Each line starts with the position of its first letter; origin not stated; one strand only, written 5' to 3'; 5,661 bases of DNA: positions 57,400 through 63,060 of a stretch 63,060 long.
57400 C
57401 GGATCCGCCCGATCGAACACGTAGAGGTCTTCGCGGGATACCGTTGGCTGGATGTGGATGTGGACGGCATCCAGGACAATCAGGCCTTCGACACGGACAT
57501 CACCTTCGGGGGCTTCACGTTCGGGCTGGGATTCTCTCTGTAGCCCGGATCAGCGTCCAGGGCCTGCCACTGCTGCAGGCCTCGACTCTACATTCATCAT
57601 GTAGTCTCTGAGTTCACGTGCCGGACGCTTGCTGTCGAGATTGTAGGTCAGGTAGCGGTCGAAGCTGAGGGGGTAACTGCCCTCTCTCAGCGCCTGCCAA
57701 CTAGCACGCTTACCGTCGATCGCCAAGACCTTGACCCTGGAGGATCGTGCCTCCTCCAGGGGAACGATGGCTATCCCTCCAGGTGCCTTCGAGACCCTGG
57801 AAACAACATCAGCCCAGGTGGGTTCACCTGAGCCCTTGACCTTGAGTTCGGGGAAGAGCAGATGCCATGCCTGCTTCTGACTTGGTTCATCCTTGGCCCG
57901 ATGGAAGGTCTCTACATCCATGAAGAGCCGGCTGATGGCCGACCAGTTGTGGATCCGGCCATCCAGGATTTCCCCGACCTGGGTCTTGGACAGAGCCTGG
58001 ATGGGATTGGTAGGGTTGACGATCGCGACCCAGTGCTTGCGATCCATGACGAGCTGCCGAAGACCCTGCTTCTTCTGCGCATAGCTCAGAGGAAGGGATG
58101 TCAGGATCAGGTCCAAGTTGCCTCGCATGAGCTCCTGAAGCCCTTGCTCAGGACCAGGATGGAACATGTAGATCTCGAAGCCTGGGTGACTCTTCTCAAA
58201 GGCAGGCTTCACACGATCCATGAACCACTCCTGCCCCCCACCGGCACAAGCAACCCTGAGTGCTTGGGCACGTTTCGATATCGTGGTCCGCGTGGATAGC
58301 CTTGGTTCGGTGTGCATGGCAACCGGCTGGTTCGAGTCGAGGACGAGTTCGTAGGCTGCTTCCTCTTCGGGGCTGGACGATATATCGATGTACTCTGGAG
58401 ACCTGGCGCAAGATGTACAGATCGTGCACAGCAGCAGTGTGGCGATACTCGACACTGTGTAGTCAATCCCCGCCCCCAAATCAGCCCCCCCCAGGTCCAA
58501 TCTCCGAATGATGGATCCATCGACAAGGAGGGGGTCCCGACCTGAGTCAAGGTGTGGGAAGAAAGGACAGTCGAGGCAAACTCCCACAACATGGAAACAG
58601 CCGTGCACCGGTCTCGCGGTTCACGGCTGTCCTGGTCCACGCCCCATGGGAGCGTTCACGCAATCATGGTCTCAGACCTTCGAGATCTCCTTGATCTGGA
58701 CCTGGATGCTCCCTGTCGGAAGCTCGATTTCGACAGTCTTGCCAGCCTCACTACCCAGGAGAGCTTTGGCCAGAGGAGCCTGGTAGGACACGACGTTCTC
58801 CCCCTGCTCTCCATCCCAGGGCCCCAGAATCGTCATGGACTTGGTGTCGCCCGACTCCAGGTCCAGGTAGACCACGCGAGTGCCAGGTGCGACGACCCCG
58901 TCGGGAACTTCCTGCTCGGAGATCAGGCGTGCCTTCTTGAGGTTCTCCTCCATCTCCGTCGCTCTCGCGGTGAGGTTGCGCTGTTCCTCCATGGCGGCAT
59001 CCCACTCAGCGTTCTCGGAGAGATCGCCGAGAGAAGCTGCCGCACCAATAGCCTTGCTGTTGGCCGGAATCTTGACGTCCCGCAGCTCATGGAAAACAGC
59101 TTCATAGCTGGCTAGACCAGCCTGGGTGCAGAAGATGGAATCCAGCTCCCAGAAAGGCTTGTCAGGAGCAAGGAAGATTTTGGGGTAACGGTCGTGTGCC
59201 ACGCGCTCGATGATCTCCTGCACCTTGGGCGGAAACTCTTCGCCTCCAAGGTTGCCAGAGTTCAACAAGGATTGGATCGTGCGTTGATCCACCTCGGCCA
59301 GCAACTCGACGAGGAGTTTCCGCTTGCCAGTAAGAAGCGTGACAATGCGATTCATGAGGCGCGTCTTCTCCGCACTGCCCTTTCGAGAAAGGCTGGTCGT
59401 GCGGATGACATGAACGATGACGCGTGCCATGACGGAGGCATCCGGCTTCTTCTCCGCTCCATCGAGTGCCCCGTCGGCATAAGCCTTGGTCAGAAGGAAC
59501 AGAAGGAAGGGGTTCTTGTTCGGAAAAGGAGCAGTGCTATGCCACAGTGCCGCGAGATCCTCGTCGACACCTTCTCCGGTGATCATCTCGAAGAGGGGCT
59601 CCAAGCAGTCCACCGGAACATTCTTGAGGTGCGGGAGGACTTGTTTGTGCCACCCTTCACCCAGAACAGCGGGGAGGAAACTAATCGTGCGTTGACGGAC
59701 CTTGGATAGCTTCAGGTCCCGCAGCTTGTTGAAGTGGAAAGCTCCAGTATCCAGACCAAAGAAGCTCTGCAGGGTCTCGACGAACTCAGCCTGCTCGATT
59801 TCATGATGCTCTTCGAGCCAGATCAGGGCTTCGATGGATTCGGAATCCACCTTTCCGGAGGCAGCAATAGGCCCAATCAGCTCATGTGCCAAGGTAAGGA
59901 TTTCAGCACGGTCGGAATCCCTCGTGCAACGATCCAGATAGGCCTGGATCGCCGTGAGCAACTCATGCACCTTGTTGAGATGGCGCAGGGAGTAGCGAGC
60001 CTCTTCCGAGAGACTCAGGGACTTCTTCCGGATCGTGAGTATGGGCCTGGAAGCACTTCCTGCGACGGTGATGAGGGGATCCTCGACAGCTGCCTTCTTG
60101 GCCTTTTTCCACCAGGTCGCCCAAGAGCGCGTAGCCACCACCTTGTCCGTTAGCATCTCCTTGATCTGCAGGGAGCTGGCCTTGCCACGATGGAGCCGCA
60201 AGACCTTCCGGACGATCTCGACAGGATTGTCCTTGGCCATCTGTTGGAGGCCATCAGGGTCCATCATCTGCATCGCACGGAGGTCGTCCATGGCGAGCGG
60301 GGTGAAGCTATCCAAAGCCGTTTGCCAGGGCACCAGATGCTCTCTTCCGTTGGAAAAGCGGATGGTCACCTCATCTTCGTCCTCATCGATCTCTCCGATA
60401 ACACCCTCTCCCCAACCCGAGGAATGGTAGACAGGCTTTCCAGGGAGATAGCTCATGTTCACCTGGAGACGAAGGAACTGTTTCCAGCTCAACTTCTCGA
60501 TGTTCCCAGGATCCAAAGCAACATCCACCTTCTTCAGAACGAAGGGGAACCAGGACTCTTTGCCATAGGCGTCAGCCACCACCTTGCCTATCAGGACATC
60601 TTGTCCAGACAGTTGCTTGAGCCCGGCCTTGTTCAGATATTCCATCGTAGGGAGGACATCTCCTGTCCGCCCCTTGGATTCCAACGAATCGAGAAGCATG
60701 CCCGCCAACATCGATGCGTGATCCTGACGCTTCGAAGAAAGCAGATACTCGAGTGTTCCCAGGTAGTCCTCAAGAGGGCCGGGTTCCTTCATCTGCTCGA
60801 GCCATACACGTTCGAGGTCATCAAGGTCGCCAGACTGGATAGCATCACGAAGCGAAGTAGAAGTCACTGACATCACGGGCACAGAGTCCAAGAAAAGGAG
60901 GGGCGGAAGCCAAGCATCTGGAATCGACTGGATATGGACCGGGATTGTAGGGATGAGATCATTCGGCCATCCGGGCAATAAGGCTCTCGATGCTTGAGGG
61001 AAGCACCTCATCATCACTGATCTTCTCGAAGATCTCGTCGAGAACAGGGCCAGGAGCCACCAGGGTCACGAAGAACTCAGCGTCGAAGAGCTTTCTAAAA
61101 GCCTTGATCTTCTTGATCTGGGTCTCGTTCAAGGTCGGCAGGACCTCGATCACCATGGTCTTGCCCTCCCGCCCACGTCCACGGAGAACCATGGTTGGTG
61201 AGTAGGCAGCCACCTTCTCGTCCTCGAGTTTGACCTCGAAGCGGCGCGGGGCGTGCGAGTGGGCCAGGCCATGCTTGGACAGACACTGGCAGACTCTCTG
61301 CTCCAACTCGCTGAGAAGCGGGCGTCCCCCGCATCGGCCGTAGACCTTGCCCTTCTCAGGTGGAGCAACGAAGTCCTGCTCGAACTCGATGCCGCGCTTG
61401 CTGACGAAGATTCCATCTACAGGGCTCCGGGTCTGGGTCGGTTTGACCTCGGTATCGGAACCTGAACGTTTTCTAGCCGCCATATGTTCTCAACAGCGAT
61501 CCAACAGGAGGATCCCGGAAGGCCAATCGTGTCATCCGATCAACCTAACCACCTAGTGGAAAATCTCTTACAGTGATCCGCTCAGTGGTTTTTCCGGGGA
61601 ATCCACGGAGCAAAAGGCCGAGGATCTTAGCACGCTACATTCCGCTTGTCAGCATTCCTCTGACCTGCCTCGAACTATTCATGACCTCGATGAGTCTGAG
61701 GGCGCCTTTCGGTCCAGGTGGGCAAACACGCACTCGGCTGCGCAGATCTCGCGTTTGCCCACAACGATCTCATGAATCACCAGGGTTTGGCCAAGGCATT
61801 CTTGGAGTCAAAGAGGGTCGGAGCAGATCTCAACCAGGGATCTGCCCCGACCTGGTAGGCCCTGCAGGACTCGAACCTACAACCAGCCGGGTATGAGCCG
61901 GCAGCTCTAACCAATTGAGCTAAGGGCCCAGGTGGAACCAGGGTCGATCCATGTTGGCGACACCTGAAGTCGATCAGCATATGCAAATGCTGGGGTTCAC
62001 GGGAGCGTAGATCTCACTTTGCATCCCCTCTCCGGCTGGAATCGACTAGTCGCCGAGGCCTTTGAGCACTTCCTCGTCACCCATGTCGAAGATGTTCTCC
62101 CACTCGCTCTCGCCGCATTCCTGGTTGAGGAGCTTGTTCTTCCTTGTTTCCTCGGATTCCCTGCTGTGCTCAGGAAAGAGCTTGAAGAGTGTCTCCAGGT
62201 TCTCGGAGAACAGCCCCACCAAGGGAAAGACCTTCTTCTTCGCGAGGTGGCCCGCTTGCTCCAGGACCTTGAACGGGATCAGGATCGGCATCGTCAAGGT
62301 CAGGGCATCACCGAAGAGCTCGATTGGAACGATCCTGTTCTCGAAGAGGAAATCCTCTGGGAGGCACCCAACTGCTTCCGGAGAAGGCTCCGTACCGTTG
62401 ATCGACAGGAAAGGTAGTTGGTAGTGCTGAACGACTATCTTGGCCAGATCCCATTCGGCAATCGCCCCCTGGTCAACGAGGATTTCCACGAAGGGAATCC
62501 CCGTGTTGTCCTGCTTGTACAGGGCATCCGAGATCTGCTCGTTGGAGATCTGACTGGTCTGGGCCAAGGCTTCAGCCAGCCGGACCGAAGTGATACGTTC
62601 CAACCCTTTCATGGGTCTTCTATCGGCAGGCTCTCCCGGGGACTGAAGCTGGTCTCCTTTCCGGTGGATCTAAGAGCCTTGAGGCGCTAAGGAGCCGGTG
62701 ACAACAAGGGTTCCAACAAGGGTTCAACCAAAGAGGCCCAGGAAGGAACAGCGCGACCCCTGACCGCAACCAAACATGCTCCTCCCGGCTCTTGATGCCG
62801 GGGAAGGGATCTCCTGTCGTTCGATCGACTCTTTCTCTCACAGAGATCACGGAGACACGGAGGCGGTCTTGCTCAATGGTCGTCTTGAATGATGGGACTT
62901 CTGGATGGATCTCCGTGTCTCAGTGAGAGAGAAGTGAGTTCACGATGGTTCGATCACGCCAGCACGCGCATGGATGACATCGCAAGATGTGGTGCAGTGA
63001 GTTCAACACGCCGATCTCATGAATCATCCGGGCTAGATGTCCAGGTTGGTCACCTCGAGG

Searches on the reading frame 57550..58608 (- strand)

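Call 45: search_protein_families(library=pfam, proteins=[window:57550-58608:-])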
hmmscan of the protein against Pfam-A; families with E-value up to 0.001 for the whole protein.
window:57550-58608:- (352 aa): 2 families
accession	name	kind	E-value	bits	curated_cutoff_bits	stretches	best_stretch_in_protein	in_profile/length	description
PF12849.12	PBP_like_2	-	4.6e-11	43.4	27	1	116-335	11-258/267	PBP superfamily domain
PF03466.25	LysR_substrate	-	1.7e-05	24.8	28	1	114-209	5-96/209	LysR substrate binding domain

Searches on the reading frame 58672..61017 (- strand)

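Call 18: search_protein_families(library=pfam, proteins=[window:58672-61017:-])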
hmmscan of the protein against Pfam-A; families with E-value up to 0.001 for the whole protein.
window:58672-61017:- (781 aa): 2 families
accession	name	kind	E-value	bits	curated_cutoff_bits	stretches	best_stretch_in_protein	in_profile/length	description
PF01272.25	GreA_GreB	-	1.4e-19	70.2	26.9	1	705-779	2-76/77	Transcription elongation factor, GreA/GreB, C-term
PF03449.20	GreA_GreB_N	-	1.9e-17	63.7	24.5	1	629-697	2-70/71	Transcription elongation factor, N-terminal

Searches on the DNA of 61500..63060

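Call 80: search_rna_families(source=window, start=61500, end=63060, threshold=evalue, max_evalue=1)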
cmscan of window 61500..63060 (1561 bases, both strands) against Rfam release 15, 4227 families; matches with E-value up to 1: 2.
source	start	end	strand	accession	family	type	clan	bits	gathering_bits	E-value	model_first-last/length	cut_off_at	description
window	61856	61929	-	RF00005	tRNA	Gene; tRNA;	CL00001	65.5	29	1.3e-13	1-71/71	no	tRNA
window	61855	61929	+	RF04354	Plastid-ycf2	Cis-reg;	-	25.4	65.7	0.015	1-75/75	no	Plastid-ycf2 5UTR RNA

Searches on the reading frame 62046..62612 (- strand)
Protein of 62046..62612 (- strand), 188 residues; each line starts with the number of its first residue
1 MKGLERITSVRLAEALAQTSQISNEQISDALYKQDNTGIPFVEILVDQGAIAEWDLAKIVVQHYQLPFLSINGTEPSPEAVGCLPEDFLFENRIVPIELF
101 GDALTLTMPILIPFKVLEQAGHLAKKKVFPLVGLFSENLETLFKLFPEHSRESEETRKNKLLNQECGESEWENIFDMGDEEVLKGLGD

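Call 45: search_protein_families(library=pfam, proteins=[window:62046-62612:-])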
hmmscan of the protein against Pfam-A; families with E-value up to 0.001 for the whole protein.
window:62046-62612:- (188 aa): 1 family
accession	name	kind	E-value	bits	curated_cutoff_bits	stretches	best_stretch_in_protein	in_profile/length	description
PF05157.20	MshEN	-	3.1e-07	30.7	23.1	1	64-129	1-67/90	MshEN domain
